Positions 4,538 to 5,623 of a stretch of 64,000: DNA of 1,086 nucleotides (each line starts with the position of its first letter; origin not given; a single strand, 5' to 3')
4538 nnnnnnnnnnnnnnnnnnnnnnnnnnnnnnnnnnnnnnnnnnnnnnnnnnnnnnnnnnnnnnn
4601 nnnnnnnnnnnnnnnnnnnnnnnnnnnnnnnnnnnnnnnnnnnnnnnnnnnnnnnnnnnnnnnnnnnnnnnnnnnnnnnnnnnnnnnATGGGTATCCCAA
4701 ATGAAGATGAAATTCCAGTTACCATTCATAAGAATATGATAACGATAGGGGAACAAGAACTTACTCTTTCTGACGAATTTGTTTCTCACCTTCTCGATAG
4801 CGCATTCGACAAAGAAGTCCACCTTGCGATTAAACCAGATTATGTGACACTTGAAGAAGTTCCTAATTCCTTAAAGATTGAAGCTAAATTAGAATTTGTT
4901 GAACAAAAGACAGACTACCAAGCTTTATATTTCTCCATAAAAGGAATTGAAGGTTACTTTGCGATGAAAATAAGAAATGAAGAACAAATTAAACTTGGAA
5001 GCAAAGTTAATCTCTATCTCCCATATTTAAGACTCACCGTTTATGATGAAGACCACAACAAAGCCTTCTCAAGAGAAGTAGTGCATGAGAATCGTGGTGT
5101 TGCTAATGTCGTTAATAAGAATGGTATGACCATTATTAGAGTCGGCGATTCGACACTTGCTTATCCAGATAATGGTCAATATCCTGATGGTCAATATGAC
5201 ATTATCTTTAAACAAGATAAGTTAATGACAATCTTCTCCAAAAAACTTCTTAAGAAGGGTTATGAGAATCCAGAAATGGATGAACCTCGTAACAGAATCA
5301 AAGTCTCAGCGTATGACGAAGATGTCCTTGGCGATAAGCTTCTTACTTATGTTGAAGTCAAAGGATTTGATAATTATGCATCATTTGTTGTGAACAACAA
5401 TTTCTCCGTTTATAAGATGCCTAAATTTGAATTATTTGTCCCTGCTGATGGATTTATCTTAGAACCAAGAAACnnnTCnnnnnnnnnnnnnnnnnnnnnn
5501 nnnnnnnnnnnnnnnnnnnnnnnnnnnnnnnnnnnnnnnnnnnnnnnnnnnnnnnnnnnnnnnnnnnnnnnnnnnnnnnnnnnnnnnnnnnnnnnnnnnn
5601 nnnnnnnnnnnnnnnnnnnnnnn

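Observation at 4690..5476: ~260-aa C-terminal extension on the MalK-like ATPase with extra TOBE-like repeats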

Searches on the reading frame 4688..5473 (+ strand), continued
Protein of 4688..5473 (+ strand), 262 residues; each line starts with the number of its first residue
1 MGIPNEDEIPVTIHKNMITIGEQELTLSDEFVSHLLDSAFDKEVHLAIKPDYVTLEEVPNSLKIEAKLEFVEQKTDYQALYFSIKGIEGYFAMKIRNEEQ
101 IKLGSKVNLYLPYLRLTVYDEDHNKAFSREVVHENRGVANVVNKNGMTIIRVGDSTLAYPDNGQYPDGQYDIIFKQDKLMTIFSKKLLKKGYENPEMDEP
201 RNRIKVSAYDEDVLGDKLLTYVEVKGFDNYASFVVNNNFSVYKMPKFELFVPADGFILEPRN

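Call 56: find_encoding_contigs(protein=P0070, flank=10000, max_places=1)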
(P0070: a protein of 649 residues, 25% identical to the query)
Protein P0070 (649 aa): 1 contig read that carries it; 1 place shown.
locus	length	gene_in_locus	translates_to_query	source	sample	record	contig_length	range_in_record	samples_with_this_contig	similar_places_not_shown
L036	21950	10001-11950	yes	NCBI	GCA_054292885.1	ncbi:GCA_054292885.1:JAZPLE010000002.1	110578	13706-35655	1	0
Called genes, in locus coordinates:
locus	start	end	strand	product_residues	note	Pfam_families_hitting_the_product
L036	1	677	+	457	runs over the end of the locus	PF14691:Fer4_20, PF02826:2-Hacid_dh_C (faint), PF07992:Pyr_redox_2 (weak), PF01946:Thi4 (weak), PF07992:Pyr_redox_2, PF13450:NAD_binding_8, PF13738:Pyr_redox_3 (weak), PF00070:Pyr_redox (weak), +6 more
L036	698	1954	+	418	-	PF01018:GTP1_OBG, PF01926:MMR_HSR1, PF02421:FeoB_N, PF09269:DUF1967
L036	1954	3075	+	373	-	PF01467:CTP_transf_like, PF13023:HD_3 (weak), PF01966:HD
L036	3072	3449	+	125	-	PF02410:RsfS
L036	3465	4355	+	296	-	PF14378:PAP2_3 (faint), PF01569:PAP2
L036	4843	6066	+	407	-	PF01408:GFO_IDH_MocA, PF02894:GFO_IDH_MocA_C, PF22725:GFO_IDH_MocA_C3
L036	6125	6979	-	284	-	PF00781:DAGK_cat, PF19279:YegS_C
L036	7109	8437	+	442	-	PF01743:PolyA_pol, PF12627:PolyA_pol_RNAbd, PF01966:HD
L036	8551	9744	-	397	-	PF00202:Aminotran_3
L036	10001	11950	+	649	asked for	PF00005:ABC_tran, PF02463:SMC_N (faint), PF17912:OB_MalK, PF08402:TOBE_2 (weak)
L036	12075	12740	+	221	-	PF02417:Chromate_transp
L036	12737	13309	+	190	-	PF02417:Chromate_transp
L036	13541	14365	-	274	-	PF02311:AraC_binding, PF00165:HTH_AraC (weak), PF12833:HTH_18, PF00165:HTH_AraC (weak)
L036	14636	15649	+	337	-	-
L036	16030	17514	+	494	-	PF01433:Peptidase_M1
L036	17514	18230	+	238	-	PF01520:Amidase_3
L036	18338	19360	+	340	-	PF03446:NAD_binding_2, PF03807:F420_oxidored (weak), PF02153:PDH_N, PF20463:PDH_C, PF01842:ACT (weak)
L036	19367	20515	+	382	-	PF01264:Chorismate_synt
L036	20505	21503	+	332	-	PF01761:DHQ_synthase, PF24621:DHQS_C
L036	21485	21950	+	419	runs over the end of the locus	PF00275:EPSP_synthase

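Call 57: find_encoding_contigs(protein=P0118, flank=10000, max_places=1)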
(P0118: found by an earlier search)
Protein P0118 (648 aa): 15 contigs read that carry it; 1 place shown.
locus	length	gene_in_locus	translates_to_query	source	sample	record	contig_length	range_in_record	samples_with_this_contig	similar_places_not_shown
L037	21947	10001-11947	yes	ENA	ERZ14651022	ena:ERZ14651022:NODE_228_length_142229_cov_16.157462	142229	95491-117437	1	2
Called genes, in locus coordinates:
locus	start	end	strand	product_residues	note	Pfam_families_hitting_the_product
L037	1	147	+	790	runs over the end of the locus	PF07523:Big_3 (weak), PF03422:CBM_6 (faint)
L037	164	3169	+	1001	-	PF01915:Glyco_hydro_3_C, PF14310:Fn3-like (faint), PF00933:Glyco_hydro_3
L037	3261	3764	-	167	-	PF00583:Acetyltransf_1, PF13673:Acetyltransf_10, PF13508:Acetyltransf_7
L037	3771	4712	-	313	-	PF02729:OTCace_N, PF00185:OTCace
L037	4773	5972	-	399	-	PF00202:Aminotran_3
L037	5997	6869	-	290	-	PF00696:AA_kinase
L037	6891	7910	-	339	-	PF01118:Semialdhyde_dh, PF22698:Semialdhyde_dhC_1, PF02774:Semialdhyde_dhC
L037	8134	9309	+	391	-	-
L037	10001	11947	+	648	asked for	PF00005:ABC_tran, PF17912:OB_MalK (faint), PF03459:TOBE (faint), PF08402:TOBE_2 (weak)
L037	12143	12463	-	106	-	-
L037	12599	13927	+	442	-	PF12229:PG_binding_4, PF04294:VanW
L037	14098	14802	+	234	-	PF04973:NMN_transporter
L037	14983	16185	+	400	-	PF07690:MFS_1, PF00083:Sugar_tr (weak), PF07690:MFS_1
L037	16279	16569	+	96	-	PF02583:Trns_repr_metal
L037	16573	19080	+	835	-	PF00403:HMA, PF00122:E1-E2_ATPase, PF00702:Hydrolase, PF08282:Hydrolase_3 (faint), PF00403:HMA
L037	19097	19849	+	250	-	PF14697:Fer4_21 (faint), PF13183:Fer4_8 (faint), PF00037:Fer4 (weak), PF12797:Fer4_2 (faint), PF13237:Fer4_10 (weak), PF12838:Fer4_7 (weak), PF13187:Fer4_9, PF00037:Fer4 (weak), +4 more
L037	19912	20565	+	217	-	PF00702:Hydrolase, PF13419:HAD_2, PF13242:Hydrolase_like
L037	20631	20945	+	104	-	PF01035:DNA_binding_1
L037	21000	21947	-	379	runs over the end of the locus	-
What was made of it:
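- Closest known: Bacillus subtilis MsmX. Same: Distant long homologues are orphan genes, like msmX (calls 56, 57).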

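Call 68: search_solved_structures(query=A3, max_evalue=1, show_alignments=2)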
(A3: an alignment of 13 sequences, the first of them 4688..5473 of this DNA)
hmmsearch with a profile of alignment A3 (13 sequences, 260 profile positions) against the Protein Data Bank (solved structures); distinct sequences matched with E-value up to 1: 20.
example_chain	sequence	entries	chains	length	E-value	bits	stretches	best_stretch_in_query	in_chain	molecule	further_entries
7x0q_A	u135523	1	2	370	8.2e-09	38.5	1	1-126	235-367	ABC transporter related protein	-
6yir_A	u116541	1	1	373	3e-07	33.4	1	1-122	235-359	Oligosaccharides import ATP-binding protein MsmX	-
2d62_A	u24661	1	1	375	1.2e-06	31.5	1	1-126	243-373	multiple sugar-binding transport ATP-binding protein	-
1vci_A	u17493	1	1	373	5.8e-05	25.9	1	1-126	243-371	sugar-binding transport ATP-binding protein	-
1v43_A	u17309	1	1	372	5.8e-05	25.9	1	1-126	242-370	sugar-binding transport ATP-binding protein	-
4tqu_S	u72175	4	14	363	7.1e-05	25.6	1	1-123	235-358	AlgS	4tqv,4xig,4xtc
2it1_A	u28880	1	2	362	0.0003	23.6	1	2-127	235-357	362aa long hypothetical maltose/maltodextrin transport ATP-binding protein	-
9bcr_C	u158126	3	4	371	0.002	20.9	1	1-124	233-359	Maltose/maltodextrin import ATP-binding protein MalK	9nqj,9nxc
9bcr_D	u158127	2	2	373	0.002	20.9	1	1-124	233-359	Maltose/maltodextrin import ATP-binding protein MalK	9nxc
1q12_A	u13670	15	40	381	0.0021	20.8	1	1-124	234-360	Maltose/maltodextrin transport ATP-binding protein malK | Maltose/maltodextrin import ATP-binding protein malK | Fused maltose transport subunit, ATP-binding co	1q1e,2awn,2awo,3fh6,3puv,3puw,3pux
2r6g_A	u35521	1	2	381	0.0021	20.8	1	1-124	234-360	Maltose/maltodextrin import ATP-binding protein malK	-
1q1b_A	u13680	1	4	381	0.0021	20.8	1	1-124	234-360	Maltose/maltodextrin transport ATP-binding protein malK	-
3gd7_A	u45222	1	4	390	0.0022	20.7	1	1-124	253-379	Fusion complex of Cystic fibrosis transmembrane conductance regulator, residues 1193-1427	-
8ja7_C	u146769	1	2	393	0.004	19.9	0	1-83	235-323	Trehalose import ATP-binding protein SugC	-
7cad_C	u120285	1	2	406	0.0055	19.4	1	1-121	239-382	ABC transporter, ATP-binding protein SugC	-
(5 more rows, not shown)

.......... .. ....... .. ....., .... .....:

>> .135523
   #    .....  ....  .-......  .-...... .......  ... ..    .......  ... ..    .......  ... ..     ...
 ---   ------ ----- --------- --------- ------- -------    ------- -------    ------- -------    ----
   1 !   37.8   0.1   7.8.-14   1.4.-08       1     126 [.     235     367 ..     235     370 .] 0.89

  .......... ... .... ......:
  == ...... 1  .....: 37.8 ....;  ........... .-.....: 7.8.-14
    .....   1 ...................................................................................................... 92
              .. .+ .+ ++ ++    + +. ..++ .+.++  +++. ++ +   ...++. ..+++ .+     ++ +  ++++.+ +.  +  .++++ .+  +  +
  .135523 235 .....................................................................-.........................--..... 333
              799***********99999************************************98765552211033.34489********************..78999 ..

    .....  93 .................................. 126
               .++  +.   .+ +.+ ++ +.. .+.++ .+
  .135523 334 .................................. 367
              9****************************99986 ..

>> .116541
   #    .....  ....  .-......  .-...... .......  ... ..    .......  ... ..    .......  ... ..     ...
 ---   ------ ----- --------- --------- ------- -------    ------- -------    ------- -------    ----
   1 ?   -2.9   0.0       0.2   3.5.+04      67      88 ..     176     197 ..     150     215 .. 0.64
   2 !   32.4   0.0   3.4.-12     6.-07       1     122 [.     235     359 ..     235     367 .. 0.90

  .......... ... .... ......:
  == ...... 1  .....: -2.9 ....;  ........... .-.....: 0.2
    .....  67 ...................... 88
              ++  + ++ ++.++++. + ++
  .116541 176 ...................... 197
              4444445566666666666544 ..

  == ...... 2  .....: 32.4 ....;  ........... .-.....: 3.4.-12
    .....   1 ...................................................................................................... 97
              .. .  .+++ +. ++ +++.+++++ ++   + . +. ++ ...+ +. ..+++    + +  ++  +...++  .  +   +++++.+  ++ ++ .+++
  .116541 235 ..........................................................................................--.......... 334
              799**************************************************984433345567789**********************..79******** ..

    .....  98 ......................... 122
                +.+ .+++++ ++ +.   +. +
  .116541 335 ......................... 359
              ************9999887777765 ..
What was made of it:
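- On MsmX/UgpC/MalK-type (CUT1) ABC-importer ATPase: Solved family members are 362-406 residues as deposited (call 68).
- Closest known: Bacillus subtilis MsmX. Same: RD2 also aligns end to end with their RDs (E=8e-9 and 3e-7, call 68).
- Closest known: Escherichia coli MalK. Same: The RD2 profile hits the MalK RD at residues 234-360 (E=2e-3, call 68).
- RD2 descends by sequence from the MalK/MsmX RD (call 68).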

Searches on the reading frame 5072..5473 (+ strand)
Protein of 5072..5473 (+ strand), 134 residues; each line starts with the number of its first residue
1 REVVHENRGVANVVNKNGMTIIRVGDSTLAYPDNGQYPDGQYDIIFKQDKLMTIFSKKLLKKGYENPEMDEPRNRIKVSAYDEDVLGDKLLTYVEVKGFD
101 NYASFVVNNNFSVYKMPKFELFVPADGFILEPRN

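Call 34: predict_structure(alignment_id=A2)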
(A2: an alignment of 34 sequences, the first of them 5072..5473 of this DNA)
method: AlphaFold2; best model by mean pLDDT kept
length: 134 residues; sequences in the alignment: 34
mean_pLDDT: 92.7   pTM: 0.85
mean pLDDT of the five models: 92.7, 92.0, 91.4, 90.6, 90.5
residues with pLDDT >= 90: 121; 70-90: 9; 50-70: 4; < 50: 0
segments of 3 or more residues with pLDDT < 50: none
pLDDT, mean of each block of 10 residues (from residue 1): 75 97 96 94 95 94 93 95 94 92 92 93 96 90
secondary structure, 60 per line:
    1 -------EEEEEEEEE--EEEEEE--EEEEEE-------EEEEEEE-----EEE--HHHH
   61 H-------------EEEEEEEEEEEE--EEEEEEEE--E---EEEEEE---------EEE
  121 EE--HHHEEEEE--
elements in order: E8-16 E19-24 E27-32 E40-46 E52-54 H57-61 E75-86 E89-96 E103-108 E118-122 E128-132
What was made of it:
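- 5084..5473 (+): RD3 (aa 498-627): a third regulatory-domain copy, recognisable only by its fold. Family motifs are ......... and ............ AF2 model of aa 494-627: pLDDT 92.7, pTM 0.85 (call 34).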
